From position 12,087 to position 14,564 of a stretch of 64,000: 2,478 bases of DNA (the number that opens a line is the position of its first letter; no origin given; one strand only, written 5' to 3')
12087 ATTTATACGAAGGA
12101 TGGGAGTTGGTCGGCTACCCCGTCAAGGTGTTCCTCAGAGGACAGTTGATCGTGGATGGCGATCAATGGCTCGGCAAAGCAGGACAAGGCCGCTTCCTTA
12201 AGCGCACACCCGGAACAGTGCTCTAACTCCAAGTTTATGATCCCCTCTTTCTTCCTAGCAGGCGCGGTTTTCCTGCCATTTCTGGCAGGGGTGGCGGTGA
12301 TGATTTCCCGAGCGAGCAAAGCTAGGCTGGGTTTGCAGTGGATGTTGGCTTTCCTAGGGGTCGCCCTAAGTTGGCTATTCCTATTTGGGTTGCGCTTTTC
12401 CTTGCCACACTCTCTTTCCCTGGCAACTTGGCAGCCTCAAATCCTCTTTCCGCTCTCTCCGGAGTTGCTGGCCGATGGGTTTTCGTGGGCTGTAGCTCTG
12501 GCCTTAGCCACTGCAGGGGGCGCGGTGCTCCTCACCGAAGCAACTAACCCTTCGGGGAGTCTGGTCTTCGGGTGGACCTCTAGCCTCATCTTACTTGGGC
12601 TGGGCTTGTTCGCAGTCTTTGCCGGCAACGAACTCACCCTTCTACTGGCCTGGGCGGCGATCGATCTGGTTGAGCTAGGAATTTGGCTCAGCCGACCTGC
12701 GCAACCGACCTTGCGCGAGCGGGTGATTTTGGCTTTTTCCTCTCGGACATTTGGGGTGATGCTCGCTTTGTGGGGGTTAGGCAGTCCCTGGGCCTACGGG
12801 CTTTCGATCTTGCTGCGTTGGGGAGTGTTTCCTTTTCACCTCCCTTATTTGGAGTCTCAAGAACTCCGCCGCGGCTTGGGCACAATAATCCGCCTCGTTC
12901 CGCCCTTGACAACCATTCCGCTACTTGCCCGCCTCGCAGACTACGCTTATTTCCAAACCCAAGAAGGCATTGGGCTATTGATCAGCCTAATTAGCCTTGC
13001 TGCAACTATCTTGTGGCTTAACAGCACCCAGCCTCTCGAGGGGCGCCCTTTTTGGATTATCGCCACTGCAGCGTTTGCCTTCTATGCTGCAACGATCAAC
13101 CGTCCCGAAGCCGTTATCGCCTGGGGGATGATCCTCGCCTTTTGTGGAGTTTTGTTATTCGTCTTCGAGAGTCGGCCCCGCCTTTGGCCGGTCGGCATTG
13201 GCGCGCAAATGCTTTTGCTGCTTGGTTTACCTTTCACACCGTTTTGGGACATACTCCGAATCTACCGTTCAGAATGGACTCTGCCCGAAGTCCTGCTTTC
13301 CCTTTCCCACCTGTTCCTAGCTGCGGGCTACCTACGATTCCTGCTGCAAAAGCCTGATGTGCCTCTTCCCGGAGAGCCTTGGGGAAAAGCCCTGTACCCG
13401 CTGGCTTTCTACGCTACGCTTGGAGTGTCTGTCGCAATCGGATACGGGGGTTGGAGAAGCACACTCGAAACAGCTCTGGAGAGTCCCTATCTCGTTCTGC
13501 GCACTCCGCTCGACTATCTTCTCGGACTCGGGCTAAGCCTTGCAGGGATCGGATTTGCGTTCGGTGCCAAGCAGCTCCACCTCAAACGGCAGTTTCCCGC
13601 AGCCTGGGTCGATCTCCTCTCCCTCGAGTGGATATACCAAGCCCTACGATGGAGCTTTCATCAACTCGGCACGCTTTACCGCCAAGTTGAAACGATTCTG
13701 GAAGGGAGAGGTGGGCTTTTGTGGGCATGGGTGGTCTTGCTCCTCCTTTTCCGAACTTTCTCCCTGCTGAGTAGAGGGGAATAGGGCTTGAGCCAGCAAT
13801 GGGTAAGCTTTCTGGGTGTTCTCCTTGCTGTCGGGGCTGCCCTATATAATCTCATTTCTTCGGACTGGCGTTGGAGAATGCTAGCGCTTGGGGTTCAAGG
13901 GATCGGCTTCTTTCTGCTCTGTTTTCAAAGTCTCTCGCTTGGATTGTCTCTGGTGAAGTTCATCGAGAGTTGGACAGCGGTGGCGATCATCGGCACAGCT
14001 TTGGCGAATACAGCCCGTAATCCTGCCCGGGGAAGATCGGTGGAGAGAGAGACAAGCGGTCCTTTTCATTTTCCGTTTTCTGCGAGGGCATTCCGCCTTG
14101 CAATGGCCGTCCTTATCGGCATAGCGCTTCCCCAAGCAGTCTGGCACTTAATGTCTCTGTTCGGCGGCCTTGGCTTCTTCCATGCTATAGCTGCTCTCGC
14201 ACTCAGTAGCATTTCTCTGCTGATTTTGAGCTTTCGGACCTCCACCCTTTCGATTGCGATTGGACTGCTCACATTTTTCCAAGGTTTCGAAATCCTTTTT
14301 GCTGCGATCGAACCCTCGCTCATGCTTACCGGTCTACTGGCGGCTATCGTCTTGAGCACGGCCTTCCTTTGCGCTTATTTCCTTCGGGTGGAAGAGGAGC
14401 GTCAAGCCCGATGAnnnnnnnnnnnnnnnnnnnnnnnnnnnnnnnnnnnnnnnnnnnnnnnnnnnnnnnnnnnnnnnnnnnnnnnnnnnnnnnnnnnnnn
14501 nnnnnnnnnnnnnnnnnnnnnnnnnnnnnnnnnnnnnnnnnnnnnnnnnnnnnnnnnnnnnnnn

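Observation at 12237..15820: Three tandem, degenerate NuoL/M/N- and NuoK-like membrane proteins coupled to a hydantoinase, with no other complex I or Mrp subunits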

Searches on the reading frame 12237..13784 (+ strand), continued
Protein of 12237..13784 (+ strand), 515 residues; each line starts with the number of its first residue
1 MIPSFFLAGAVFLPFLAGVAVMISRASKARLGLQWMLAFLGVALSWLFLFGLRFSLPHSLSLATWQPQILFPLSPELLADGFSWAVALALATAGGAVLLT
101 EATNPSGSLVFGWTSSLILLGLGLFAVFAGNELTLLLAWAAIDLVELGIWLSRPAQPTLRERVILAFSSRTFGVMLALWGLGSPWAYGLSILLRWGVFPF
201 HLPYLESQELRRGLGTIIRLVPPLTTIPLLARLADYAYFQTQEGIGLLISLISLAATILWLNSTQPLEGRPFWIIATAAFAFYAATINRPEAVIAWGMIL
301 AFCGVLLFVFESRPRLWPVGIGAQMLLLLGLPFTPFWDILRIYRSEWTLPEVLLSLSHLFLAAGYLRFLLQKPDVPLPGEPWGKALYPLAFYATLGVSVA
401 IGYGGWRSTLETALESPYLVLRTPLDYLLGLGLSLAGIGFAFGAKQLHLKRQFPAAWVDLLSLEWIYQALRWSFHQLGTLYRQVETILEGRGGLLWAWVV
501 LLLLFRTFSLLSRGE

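Call 63: search_protein_families(library=pfam, proteins=[L008:13753-14931:+], max_evalue=0.1)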
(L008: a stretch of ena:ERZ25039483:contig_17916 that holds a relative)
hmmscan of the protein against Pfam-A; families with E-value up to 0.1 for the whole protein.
L008:13753-14931:+ (392 aa): 8 families
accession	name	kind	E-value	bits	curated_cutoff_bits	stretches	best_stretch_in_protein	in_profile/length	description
PF04513.17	Baculo_PEP_C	-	0.00069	20.1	38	1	3-61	47-103/140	Baculovirus polyhedron envelope protein, PEP, C terminus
PF07889.17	DUF1664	-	0.0033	17.9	34.6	0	5-64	63-122/124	Protein of unknown function (DUF1664)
PF11932.13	DUF3450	-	0.015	15.1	32.6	0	266-368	14-111/241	Protein of unknown function (DUF3450)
PF00015.26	MCPsignal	-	0.024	14.9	34.6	0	255-303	105-153/172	Methyl-accepting chemotaxis protein (MCP) signalling domain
PF04136.21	COG3_N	-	0.029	14.8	27.9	0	244-304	8-68/147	Conserved oligomeric Golgi complex subunit 3, N-terminal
PF12329.13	TMF_DNA_bd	-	0.032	14.7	35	1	4-63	15-74/74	TATA element modulatory factor 1 DNA binding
PF12699.13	phiKZ_IP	-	0.033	13.8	27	1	91-155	283-346/387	phiKZ-like phage internal head proteins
PF17835.6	NOG1_N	-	0.075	13.6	22.9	1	37-127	69-154/160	NOG1 N-terminal helical domain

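Call 68: search_protein_families(library=padloc, proteins=[window:12237-13784:+], max_evalue=0.01)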
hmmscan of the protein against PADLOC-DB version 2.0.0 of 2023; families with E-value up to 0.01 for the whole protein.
window:12237-13784:+ (515 aa): 0 families

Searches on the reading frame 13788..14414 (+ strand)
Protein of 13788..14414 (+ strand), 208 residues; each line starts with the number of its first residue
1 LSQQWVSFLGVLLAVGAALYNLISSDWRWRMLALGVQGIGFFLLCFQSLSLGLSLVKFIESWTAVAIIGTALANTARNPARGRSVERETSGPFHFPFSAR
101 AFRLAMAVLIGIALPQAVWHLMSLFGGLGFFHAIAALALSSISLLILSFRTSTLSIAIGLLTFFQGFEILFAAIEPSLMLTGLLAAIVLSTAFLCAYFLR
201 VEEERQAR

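Call 3: search_protein_families(library=pfam, proteins=[window:13788-14414:+], max_evalue=1)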
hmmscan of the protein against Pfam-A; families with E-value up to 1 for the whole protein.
window:13788-14414:+ (208 aa): 0 families

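Call 4: search_protein_families(library=ncbifam, proteins=[window:13788-14414:+], max_evalue=1)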
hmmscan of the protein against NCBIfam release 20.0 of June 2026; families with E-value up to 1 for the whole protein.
window:13788-14414:+ (208 aa): 3 families
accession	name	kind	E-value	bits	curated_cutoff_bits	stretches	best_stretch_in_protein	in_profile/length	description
NF045988.1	HisKinRegBRhodob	equivalog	0.022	13.1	570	1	94-206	71-190/462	sensor histidine kinase RegB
NF033792.0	ActS_PrrB_HisK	equivalog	0.024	13.5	350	1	120-206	86-180/423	ActS/PrrB/RegB family redox-sensitive histidine kinase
NF047380.1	photo_II_xxx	equivalog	0.98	9.7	80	0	58-71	8-21/75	photosystem II protein, Psb35-related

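Call 16: find_homologous_proteins(query=window:13788-14414:+)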
Query window:13788-14414:+ (208 aa): 40 proteins with E <= 0.001 among 3503 candidates.
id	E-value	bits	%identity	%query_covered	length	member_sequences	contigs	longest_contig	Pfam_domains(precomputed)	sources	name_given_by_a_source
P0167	2.9e-123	427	100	100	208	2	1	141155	-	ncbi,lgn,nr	ncbi:MAG: hypothetical protein NZ840_07815 [Anaerolineales bacterium]|nr:hypothetical protein [Anaer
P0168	8.7e-55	204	55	100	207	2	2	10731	-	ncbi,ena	-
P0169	7.3e-52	194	57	98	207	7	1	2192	-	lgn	-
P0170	4.2e-50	188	52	99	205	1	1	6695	-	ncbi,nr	ncbi:MAG: hypothetical protein N3D16_06935 [Anaerolineales bacterium]|nr:hypothetical protein [Anaer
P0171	3.3e-48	182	50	100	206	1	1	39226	-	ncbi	-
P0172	9.4e-47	177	49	99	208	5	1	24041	-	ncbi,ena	-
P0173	1.9e-46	176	50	98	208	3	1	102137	-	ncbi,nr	ncbi:MAG: hypothetical protein DDG59_05835 [Anaerolineae bacterium]|nr:MAG: hypothetical protein DDG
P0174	2.2e-46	176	48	99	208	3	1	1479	-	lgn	-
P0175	4.6e-18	84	38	94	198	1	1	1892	-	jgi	jgi:hypothetical protein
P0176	1.0e-16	79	36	96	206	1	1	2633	-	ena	-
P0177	2.0e-14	72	34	88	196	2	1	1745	-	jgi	jgi:hypothetical protein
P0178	6.7e-13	67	36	87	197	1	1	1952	-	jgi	jgi:hypothetical protein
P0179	9.6e-13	66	31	86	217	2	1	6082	-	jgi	jgi:hypothetical protein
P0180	4.7e-12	64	34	94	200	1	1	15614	-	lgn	-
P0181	5.2e-12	64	33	95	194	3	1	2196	-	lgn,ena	-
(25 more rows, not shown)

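Call 19: search_solved_structures(query=A3, max_evalue=10, show_alignments=3)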
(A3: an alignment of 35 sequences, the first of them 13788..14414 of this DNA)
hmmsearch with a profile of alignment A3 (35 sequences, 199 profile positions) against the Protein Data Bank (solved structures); distinct sequences matched with E-value up to 10: 0.

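Call 33: predict_structure(alignment_id=A3)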
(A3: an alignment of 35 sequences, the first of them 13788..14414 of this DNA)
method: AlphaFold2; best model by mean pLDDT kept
length: 208 residues; sequences in the alignment: 35
mean_pLDDT: 89.9   pTM: 0.85
mean pLDDT of the five models: 89.9, 88.6, 87.9, 86.0, 85.2
residues with pLDDT >= 90: 162; 70-90: 28; 50-70: 11; < 50: 7
segments of 3 or more residues with pLDDT < 50: 89-94
pLDDT, mean of each block of 10 residues (from residue 1): 91 97 92 96 94 95 96 81 52 63 94 96 92 97 94 93 96 93 96 95 84
secondary structure, 60 per line:
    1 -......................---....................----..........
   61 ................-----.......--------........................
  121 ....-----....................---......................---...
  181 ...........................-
elements in order: H2-23 H27-46 H51-76 H82-88 H97-124 H130-149 H153-174 H178-207

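Call 35: fold_search(model_id=the predicted structure, library=pdb)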
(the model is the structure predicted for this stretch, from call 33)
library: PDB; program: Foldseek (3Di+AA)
matches with E <= 10: 265; with E <= 0.001: 0
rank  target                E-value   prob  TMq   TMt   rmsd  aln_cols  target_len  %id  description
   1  7aqw_M                4.7e-01  0.66  0.32  0.30  14.8       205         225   13  Cryo-EM structure of Arabidopsis thaliana Complex-I (membrane tip) (released 2021-12-08)
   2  5f3p_B                4.7e-01  0.18  0.21  0.22  19.4       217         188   12  Crystal structure of a noncanonical Dicer protein from Entamoeba histolytica (released 2017-02-08)
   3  5f3o_B                4.7e-01  0.18  0.21  0.22  18.8       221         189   12  Crystal structure of EhRNaseIII229 from Entamoeba histolytica complexed with Mn2+ (released 2016-12-28)
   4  6w2w                  6.2e-01  0.20  0.24  0.23  11.7       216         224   11  Junction 24, DHR14-DHR18 (released 2020-04-15)
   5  9g9y_L                7.1e-01  0.44  0.36  0.13  16.8       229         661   11  Respiratory supercomplex CI2-CIII2-CIV2 (megacomplex) from alphaproteobacterium (released 2026-02-04)
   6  7z7v_H                8.2e-01  0.44  0.36  0.27  11.7       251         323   13  Complex I from E. coli, LMNG-purified, under Turnover at pH 6, Open-ready state (released 2022-09-21)
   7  8vyy_A                8.2e-01  0.10  0.18  0.16  20.1       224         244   10  The crystal structure of MarE in complex with its native substrate, beta-methyl-L-tryptophan (released 2025-04-02)
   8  6vq6_b                8.5e-01  0.18  0.22  0.22  17.6       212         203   10  Mammalian V-ATPase from rat brain - composite model of rotational state 1 bound to ADP and SidK (built from focused re (released 2020-03-18)
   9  6z0c_A                8.9e-01  0.09  0.20  0.21  22.5       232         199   11  Structure of in silico modelled artificial Maquette-3 protein (released 2021-03-17)
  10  7p7m_H                1.1e+00  0.38  0.38  0.29  11.3       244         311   12  Complex I from E. coli, DDM/LMNG-purified, inhibited by Piericidin A, Open state (released 2022-09-21)
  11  6z0c_C                1.2e+00  0.13  0.23  0.23  21.4       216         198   12  Structure of in silico modelled artificial Maquette-3 protein (released 2021-03-17)
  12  9qxl_A                1.2e+00  0.08  0.21  0.18  14.4       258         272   11  The structure of ADGRL4 in the active-state (released 2026-01-14)
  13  8q0f_H                1.2e+00  0.28  0.33  0.25  11.8       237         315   10  Inward-facing, open2 proteoliposome complex I at 3.1 A. Initially purified in DDM. (released 2024-06-05)
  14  9r23_A                1.2e+00  0.13  0.27  0.25  13.1       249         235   12  Cryo-EM structure of the double mutant H84V/E120G of the flotillin-associated rhodopsin PsFAR in detergent micelle (released 2025-07-23)
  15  5f3p_A                1.3e+00  0.10  0.20  0.21  18.7       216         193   12  Crystal structure of a noncanonical Dicer protein from Entamoeba histolytica (released 2017-02-08)
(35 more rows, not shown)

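Call 42: search_protein_families(library=pfam, alignment_id=A3, max_evalue=10)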
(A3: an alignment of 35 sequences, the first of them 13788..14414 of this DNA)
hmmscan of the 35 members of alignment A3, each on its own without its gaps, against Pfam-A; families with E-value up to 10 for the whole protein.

A. member 1, window:13788-14414:+ (208 aa): 0 families

B. families by the number of members that match (of 35 scanned): 19 families
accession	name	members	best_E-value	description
PF14007.11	YtpI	3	0.014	YtpI-like protein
PF19507.4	DUF6041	3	2.3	Family of unknown function (DUF6041)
PF06372.18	Gemin6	2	0.04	Gemin6 Sm-like domain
PF20358.3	DUF6653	2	1.3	Family of unknown function (DUF6653)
PF23494.1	bPH_10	1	0.0046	YqeB-like bacterial PH domain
PF10101.14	DUF2339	1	0.011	Predicted membrane protein (DUF2339)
PF25799.1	prePAAR_I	1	0.023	Class I prePAAR effector Rhs1 motif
PF06645.18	SPC12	1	0.034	Microsomal signal peptidase 12 kDa subunit (SPC12)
PF17754.6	TetR_C_14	1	0.05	MftR C-terminal domain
PF00761.25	Polyoma_coat2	1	0.066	Polyomavirus coat protein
PF04930.20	FUN14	1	0.071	FUN14 family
PF10002.14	DUF2243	1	0.4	Predicted membrane protein (DUF2243)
PF07465.18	PsaM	1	0.87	Photosystem I protein M (PsaM)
PF20048.4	DUF6450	1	1.9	Domain of unknown function (DUF6450)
PF05656.20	DUF805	1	2.1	Protein of unknown function (DUF805)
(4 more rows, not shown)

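Call 52: search_protein_representatives(alignment_id=A3)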
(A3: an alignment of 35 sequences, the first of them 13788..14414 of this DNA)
Query: 35 sequences, 199 profile positions. Proteins with E-value up to 0.001 (for the whole library): 905; up to 1e-10: 675; up to 1e-30: 252. The best 150 are listed.
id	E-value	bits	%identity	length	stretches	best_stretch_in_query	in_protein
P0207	2.7e-68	246.1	-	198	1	1-197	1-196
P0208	9.2e-67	241.1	-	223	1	5-197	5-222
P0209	1.3e-66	240.6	-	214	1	1-198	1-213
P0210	1.8e-66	240.1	-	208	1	1-197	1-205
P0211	1.1e-65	237.6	-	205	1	7-197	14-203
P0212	2.1e-63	230.1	-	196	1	4-197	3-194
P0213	9.0e-63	228.0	-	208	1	1-193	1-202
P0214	1.6e-62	227.2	-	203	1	1-196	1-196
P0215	3.4e-62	226.2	-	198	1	1-197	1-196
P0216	7.9e-62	224.9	-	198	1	2-197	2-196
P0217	4.5e-61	222.5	-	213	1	4-197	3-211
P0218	1.2e-60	221.2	-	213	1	7-198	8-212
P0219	1.2e-60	221.1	-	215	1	1-198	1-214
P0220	1.4e-60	220.9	-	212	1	3-198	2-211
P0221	2.0e-60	220.4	-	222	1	6-197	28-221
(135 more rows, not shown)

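Call 68: search_protein_families(library=padloc, proteins=[window:13788-14414:+], max_evalue=0.01)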
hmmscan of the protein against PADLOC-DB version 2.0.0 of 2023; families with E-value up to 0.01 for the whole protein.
window:13788-14414:+ (208 aa): 0 families
